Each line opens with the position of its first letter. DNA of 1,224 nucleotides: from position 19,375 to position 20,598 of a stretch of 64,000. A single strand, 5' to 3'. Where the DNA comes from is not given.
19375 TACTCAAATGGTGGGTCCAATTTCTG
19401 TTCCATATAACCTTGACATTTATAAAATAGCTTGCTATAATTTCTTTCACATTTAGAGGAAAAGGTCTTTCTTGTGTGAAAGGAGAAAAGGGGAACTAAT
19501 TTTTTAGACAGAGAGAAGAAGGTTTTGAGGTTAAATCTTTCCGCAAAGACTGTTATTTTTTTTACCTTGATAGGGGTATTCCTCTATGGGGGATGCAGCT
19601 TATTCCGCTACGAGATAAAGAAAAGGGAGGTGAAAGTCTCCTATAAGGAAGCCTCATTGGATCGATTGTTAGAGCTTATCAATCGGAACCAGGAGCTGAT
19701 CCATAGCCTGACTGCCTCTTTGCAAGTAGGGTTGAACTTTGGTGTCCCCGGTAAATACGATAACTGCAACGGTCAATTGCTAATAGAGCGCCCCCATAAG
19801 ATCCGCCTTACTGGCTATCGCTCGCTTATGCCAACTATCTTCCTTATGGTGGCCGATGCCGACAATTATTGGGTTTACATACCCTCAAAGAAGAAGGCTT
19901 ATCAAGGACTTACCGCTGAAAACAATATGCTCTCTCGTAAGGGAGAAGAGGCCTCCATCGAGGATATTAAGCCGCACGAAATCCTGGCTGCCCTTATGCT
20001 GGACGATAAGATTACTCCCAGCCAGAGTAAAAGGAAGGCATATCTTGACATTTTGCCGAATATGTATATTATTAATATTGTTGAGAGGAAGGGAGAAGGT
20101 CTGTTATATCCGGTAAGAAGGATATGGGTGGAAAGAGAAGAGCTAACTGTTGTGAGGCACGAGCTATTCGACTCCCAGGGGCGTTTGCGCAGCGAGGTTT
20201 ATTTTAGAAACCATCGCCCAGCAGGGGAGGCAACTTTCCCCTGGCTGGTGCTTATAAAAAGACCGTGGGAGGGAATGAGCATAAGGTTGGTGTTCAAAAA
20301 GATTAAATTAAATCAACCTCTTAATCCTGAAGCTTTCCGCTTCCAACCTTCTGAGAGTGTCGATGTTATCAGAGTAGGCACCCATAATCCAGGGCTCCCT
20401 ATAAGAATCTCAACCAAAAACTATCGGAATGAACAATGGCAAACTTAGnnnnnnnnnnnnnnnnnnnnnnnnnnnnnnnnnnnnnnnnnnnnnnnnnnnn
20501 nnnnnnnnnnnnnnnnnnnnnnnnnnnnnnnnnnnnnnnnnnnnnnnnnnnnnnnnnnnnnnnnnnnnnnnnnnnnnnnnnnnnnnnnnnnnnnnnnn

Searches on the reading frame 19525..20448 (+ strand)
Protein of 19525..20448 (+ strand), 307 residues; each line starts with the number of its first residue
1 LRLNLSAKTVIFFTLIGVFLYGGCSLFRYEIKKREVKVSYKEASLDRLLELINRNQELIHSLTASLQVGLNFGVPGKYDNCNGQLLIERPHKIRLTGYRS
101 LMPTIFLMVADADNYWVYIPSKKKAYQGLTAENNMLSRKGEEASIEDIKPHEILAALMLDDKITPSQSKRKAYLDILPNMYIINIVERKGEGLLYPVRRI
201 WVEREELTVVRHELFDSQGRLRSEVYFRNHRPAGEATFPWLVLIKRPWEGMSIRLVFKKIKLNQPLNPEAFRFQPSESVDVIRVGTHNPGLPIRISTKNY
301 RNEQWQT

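Call 18: search_protein_families(library=pfam, proteins=[window:19525-20448:+], max_evalue=0.000001)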
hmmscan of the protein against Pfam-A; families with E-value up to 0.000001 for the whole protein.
window:19525-20448:+ (307 aa): 1 family
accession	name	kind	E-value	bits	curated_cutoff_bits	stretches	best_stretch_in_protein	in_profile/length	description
PF17131.11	LolA_like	-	1.3e-11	45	30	1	104-272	18-178/184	Outer membrane lipoprotein-sorting protein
